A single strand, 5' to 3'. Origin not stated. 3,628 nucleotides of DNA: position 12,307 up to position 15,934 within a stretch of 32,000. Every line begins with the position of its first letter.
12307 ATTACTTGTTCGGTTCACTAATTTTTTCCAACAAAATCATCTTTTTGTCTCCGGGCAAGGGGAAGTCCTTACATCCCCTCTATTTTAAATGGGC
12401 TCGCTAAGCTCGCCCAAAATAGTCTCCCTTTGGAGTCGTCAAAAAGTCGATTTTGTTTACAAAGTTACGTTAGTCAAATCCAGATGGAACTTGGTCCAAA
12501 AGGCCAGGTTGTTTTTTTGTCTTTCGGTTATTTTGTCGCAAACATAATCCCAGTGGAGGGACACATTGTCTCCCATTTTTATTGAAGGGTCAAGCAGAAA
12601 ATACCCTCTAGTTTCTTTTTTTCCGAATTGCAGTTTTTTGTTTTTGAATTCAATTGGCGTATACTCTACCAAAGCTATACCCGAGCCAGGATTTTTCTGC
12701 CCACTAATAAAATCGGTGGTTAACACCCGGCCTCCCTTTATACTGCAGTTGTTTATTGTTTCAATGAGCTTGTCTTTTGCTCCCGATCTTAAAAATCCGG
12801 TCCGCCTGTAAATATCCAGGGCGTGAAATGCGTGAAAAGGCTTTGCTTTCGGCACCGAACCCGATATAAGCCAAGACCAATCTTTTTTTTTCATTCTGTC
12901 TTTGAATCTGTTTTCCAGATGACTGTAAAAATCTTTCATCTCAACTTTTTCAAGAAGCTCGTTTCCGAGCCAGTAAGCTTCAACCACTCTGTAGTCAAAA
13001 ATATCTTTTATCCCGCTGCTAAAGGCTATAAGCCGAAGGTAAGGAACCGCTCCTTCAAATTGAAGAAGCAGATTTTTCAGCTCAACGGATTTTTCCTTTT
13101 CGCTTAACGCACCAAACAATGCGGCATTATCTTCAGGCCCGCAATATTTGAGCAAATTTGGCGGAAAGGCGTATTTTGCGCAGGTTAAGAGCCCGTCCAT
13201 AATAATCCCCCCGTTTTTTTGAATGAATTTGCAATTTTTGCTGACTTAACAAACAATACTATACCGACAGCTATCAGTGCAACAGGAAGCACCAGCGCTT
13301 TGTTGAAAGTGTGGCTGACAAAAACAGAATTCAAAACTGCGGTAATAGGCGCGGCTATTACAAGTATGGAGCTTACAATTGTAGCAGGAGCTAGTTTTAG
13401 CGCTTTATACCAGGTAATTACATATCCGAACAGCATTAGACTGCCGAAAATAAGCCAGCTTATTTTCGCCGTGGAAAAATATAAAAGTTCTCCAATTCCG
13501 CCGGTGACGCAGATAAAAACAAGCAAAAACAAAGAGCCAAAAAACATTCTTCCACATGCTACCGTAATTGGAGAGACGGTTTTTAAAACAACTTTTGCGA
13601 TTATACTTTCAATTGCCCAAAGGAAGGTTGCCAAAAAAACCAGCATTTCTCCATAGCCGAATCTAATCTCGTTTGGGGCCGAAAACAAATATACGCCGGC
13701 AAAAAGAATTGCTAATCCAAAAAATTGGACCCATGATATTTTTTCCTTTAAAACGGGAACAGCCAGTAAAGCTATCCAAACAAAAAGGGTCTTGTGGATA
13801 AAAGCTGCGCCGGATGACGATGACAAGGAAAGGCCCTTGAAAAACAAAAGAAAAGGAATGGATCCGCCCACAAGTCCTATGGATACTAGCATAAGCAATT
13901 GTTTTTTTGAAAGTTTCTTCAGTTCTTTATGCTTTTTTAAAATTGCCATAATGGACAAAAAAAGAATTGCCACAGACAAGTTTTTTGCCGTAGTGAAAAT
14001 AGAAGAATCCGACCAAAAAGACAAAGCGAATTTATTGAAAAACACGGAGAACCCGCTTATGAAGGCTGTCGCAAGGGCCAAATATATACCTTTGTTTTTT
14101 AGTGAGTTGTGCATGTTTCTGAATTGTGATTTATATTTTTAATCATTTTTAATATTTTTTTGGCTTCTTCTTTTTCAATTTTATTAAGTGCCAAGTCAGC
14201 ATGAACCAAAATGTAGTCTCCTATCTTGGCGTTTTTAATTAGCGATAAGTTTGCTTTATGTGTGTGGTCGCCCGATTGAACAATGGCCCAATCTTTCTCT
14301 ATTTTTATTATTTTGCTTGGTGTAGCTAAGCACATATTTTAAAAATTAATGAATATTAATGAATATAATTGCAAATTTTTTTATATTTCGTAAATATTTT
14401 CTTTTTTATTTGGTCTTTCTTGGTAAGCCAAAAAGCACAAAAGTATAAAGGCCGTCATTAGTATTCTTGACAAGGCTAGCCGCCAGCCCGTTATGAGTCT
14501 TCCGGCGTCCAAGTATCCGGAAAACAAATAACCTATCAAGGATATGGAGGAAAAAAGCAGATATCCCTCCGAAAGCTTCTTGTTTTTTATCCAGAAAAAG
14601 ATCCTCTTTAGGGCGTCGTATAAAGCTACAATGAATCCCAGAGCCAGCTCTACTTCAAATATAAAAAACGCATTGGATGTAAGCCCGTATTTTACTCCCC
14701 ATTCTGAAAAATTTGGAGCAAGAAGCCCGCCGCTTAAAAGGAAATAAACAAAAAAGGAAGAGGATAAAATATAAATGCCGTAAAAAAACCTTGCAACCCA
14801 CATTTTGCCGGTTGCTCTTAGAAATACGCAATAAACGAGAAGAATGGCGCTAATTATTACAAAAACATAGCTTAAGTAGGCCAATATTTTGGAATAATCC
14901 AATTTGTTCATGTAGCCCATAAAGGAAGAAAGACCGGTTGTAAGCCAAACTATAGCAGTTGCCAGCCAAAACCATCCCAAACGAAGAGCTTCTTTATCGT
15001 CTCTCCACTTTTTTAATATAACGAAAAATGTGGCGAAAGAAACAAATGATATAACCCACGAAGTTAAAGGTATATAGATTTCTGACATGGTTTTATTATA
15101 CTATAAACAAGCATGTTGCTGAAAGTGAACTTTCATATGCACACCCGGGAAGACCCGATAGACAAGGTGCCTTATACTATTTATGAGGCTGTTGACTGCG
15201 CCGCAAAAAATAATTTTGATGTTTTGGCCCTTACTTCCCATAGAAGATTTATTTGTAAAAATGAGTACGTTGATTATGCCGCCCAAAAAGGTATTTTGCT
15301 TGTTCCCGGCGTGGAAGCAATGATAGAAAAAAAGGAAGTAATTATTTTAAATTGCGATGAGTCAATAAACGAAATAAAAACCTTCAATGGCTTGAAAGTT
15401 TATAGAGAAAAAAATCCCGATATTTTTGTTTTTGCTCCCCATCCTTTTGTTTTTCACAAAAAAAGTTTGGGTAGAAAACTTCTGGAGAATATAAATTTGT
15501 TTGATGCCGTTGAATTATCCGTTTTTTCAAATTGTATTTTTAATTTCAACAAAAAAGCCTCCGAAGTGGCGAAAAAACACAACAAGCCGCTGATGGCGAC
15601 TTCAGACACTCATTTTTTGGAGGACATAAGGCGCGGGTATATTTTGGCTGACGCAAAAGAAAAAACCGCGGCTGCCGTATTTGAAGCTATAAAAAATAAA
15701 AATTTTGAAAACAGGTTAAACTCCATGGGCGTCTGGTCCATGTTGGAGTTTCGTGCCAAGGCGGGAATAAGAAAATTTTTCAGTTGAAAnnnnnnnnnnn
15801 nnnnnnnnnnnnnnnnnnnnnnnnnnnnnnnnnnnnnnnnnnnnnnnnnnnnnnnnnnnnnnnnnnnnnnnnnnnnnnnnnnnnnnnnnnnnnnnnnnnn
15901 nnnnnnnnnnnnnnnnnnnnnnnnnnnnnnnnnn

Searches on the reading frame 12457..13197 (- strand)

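Call 8: search_protein_families(library=pfam, proteins=[window:12457-13197:-], max_evalue=0.001)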
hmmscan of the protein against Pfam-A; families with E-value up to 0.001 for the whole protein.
window:12457-13197:- (246 aa): 1 family
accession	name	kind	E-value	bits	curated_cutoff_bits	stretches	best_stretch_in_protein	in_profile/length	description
PF19927.4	DUF6390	-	2.9e-54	184.6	25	1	2-245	5-240/244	Family of unknown function (DUF6390)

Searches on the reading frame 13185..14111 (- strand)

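Call 8: search_protein_families(library=pfam, proteins=[window:13185-14111:-], max_evalue=0.001)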
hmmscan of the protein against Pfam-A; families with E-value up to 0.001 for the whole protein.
window:13185-14111:- (308 aa): 1 family
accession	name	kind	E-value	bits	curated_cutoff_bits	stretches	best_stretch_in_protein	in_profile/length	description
PF00892.27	EamA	-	9.3e-34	117.1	28.2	2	7-144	2-134/135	EamA-like transporter family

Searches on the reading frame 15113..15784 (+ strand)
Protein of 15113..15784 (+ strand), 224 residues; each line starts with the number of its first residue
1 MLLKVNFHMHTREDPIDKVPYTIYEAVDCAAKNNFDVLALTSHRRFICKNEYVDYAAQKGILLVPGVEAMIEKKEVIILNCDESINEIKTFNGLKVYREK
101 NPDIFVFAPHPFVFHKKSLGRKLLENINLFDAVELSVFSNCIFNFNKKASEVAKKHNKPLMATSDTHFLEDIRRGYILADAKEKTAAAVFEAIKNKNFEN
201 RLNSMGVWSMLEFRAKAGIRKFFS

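Call 8: search_protein_families(library=pfam, proteins=[window:15113-15784:+], max_evalue=0.001)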
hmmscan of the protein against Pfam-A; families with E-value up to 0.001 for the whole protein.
window:15113-15784:+ (224 aa): 2 families
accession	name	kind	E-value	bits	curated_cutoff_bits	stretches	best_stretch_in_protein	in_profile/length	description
PF13263.12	PHP_C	-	3.2e-09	36.6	21.3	1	145-196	3-54/56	PHP-associated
PF02811.25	PHP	-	0.00018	22.3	26.4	1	8-164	3-122/164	PHP domain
